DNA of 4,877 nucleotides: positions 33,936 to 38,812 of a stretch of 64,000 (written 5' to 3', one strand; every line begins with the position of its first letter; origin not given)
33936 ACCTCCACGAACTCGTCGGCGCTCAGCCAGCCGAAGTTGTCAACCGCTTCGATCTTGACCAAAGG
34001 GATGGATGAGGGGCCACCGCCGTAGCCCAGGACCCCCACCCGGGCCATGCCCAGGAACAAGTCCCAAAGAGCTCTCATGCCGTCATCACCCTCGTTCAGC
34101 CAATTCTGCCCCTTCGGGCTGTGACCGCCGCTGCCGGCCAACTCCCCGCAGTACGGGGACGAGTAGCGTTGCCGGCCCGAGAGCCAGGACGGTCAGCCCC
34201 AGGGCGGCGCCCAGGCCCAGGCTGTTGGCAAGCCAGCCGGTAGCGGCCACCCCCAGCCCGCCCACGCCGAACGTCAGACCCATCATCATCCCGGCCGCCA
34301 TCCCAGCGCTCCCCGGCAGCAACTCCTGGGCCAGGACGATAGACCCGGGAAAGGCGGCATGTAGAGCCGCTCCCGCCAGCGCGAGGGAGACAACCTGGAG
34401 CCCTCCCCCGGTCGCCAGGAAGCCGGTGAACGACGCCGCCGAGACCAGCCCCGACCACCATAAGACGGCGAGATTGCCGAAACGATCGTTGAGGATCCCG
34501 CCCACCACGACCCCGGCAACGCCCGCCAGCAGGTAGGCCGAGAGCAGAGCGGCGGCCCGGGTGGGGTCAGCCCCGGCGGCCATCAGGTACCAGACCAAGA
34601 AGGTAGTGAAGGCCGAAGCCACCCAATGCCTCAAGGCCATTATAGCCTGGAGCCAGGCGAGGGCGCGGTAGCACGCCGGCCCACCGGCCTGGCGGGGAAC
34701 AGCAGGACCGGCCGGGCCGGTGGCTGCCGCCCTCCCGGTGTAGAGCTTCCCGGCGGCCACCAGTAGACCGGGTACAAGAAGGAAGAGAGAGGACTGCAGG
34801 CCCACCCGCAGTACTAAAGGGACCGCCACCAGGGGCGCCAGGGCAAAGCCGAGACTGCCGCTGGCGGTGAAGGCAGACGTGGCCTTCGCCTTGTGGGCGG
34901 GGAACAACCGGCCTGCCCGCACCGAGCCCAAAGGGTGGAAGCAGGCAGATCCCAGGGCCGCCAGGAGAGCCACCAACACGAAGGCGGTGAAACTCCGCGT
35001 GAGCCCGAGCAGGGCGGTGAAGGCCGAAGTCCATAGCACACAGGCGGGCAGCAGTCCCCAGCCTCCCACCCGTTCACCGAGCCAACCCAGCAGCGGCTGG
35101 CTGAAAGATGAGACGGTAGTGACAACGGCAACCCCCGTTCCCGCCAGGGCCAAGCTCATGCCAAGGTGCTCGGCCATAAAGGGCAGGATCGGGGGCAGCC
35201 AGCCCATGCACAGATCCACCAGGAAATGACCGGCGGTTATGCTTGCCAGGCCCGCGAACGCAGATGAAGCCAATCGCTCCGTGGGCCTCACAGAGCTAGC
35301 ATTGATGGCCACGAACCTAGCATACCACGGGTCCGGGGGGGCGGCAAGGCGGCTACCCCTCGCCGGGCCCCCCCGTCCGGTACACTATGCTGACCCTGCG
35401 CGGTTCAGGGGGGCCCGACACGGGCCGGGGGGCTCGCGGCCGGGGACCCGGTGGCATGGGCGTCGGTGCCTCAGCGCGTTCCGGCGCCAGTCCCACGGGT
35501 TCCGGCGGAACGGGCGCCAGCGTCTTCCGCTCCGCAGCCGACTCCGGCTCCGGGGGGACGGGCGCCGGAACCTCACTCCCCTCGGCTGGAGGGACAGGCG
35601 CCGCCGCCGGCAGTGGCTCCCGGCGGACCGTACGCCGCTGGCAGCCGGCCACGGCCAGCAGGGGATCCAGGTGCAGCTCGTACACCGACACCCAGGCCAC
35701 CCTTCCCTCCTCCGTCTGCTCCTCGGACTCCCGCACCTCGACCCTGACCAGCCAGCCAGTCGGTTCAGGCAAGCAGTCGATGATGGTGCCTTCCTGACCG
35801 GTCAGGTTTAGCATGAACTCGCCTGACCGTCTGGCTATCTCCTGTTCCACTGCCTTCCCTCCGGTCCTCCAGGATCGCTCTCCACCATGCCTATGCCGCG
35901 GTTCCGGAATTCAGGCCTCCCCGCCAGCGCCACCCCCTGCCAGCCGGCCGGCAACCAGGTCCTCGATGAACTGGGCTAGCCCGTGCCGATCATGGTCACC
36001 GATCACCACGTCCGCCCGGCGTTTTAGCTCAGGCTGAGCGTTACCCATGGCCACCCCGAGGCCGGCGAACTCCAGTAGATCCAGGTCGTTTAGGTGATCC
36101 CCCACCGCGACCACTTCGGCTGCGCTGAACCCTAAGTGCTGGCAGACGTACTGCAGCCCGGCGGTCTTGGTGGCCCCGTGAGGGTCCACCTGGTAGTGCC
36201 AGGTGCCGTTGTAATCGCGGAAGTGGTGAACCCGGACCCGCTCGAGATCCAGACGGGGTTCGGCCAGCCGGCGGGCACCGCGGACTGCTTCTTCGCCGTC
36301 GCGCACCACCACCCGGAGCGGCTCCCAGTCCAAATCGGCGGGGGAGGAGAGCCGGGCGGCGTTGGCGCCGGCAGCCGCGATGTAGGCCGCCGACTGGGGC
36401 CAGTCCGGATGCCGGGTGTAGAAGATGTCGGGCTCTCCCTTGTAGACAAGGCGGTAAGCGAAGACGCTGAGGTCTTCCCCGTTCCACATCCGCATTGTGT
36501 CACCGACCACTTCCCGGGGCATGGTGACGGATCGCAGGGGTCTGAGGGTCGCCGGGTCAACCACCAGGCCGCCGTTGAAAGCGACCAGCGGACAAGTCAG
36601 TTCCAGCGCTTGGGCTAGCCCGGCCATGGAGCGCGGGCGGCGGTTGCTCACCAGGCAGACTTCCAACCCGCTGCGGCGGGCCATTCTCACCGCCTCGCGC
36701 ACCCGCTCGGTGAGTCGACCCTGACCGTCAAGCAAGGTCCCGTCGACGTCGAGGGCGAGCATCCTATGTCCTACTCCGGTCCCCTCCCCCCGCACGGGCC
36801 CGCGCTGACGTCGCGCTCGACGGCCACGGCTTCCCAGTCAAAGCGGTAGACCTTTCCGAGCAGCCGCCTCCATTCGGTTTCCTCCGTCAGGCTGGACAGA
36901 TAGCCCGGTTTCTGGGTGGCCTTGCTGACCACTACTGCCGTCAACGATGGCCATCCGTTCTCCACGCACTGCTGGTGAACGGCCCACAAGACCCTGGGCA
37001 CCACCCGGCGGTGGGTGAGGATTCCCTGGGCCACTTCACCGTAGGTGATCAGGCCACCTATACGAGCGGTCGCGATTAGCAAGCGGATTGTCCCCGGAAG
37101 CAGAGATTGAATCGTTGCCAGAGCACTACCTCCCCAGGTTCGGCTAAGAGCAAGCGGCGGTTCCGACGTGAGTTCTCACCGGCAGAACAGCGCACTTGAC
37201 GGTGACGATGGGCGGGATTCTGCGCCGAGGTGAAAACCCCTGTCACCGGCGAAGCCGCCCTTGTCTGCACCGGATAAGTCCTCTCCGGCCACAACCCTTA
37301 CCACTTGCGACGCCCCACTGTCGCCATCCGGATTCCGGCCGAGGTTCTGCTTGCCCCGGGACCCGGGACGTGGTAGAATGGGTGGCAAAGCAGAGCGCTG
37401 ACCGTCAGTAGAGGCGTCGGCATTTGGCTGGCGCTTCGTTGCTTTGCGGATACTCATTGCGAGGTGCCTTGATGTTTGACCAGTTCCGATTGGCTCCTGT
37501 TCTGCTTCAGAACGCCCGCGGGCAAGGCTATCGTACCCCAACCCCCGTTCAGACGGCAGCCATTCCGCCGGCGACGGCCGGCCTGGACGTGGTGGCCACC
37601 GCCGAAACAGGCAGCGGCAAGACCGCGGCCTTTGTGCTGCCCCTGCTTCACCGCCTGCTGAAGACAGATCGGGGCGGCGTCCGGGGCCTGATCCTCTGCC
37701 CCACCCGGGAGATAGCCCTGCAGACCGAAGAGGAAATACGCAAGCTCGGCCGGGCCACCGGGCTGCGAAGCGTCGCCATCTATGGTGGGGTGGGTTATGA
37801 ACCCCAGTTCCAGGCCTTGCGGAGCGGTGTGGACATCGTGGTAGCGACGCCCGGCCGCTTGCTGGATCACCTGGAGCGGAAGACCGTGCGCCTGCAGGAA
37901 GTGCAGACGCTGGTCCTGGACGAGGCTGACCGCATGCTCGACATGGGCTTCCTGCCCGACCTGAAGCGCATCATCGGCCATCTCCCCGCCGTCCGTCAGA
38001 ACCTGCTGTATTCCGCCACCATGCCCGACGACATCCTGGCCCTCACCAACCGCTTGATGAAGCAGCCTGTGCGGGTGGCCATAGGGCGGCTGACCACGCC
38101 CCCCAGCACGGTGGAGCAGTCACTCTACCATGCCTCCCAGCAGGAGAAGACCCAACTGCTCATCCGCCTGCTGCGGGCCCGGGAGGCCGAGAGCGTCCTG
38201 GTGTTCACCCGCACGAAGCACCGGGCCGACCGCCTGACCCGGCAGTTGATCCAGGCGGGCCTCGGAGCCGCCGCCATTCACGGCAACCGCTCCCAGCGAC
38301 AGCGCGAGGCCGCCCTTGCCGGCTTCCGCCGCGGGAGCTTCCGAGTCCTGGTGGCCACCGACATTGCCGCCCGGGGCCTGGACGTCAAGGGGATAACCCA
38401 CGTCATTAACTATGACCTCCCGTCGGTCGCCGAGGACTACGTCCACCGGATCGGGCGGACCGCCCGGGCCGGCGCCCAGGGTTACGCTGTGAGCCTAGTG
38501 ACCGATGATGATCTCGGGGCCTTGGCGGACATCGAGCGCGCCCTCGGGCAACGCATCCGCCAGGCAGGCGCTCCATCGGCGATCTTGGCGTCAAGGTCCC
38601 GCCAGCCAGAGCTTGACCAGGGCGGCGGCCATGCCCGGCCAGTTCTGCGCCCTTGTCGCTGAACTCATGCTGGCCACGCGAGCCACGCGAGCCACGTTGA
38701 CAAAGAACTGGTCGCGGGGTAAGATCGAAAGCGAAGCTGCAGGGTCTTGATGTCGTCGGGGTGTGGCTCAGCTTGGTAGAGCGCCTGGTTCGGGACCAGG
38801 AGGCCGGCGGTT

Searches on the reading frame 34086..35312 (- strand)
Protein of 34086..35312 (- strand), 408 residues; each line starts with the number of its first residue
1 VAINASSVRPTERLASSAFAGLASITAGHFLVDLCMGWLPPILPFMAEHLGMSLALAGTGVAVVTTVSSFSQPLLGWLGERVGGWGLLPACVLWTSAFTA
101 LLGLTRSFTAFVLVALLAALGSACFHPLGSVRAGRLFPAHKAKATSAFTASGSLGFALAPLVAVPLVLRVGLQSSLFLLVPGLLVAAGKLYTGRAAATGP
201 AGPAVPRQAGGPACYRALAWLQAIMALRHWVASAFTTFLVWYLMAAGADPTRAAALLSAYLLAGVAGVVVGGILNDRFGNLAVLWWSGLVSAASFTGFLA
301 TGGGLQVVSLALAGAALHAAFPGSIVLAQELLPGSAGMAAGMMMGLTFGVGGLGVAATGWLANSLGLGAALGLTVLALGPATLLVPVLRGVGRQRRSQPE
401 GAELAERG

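Call 83: search_protein_families(library=pfam, proteins=[window:34086-35312:-], max_evalue=0.00001)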
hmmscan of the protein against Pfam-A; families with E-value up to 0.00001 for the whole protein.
window:34086-35312:- (408 aa): 1 family
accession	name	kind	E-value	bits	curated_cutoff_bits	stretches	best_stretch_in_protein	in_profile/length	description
PF07690.21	MFS_1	-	1.5e-26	93.6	33.4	2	27-243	3-220/347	Major Facilitator Superfamily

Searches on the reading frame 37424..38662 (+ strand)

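Call 83: search_protein_families(library=pfam, proteins=[window:37424-38662:+], max_evalue=0.00001)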
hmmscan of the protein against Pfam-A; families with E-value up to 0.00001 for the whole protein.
window:37424-38662:+ (412 aa): 3 families
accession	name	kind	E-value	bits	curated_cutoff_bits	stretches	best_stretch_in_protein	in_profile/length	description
PF00270.35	DEAD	-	1.6e-49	168.3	26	1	40-204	1-164/167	DEAD/DEAH box helicase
PF00271.37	Helicase_C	-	5.4e-33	114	23.5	1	241-350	1-110/110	Helicase conserved C-terminal domain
PF04851.21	ResIII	-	7.4e-06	26.4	22.5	0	57-189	27-152/164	Type III restriction enzyme, res subunit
